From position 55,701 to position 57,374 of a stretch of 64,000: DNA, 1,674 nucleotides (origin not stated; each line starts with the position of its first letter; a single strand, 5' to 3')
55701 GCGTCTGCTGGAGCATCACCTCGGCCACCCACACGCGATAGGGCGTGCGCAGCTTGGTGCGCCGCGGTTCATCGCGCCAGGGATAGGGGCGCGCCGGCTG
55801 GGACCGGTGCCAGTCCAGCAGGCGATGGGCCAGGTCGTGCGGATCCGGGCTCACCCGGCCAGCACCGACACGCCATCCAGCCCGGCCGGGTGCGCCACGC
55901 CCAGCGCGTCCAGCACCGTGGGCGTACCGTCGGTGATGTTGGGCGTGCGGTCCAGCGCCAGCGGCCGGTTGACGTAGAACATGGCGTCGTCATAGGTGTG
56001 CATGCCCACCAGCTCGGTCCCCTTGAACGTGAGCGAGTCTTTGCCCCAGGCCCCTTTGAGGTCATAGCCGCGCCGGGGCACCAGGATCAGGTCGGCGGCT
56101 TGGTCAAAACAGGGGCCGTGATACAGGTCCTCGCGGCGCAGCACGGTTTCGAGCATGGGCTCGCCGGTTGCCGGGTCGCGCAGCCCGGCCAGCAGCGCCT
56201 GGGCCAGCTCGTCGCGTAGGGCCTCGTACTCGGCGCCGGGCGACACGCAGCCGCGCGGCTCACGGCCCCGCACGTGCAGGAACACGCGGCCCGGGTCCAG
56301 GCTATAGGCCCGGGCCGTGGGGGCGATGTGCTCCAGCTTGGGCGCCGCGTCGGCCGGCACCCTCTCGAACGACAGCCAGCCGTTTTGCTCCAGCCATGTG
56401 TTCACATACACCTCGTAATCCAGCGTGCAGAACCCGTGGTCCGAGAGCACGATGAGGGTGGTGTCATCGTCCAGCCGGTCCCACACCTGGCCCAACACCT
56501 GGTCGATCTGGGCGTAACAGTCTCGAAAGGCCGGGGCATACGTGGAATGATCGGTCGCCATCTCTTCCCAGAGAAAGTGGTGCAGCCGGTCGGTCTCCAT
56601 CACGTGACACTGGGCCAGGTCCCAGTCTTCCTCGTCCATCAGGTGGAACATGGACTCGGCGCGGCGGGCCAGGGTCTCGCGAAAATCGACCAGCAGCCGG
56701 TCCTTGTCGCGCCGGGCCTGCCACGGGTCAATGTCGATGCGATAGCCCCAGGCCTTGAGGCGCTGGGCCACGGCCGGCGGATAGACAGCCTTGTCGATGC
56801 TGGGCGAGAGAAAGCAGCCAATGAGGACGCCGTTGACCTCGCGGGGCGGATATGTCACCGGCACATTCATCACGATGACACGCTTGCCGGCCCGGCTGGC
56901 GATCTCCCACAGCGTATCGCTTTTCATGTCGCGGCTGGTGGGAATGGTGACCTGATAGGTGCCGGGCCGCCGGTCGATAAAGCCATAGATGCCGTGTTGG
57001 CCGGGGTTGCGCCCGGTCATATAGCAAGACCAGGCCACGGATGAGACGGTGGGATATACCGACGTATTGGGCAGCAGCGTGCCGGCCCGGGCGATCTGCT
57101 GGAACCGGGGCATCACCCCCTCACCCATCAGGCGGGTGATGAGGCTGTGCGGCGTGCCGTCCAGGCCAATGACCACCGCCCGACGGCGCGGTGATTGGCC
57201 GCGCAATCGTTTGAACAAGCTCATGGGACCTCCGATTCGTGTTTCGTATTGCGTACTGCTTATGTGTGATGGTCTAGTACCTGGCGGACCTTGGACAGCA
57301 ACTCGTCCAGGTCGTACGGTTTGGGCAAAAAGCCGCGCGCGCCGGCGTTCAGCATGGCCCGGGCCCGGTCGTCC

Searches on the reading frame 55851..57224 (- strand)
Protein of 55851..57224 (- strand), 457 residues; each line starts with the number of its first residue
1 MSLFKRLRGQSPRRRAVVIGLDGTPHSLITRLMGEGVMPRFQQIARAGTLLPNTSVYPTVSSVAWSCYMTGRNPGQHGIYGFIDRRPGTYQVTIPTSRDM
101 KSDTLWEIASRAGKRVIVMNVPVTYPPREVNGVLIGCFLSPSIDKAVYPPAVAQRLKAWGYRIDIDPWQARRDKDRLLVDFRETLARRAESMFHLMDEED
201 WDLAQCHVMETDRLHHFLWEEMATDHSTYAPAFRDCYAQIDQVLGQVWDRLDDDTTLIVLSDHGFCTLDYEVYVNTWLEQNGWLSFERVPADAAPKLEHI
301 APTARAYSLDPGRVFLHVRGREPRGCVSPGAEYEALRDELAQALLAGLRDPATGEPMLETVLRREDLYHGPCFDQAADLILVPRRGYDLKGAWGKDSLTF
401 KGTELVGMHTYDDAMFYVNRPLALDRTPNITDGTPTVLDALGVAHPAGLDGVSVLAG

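Call 50: search_protein_families(library=pfam, proteins=[window:55851-57224:-])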
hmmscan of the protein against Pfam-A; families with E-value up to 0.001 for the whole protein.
window:55851-57224:- (457 aa): 2 families
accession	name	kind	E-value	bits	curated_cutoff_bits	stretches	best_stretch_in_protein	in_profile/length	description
PF01663.27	Phosphodiest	-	6.9e-50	171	23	1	17-412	2-342/342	Type I phosphodiesterase / nucleotide pyrophosphatase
PF00884.28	Sulfatase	-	5.4e-07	29.6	25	0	232-265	205-243/301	Sulfatase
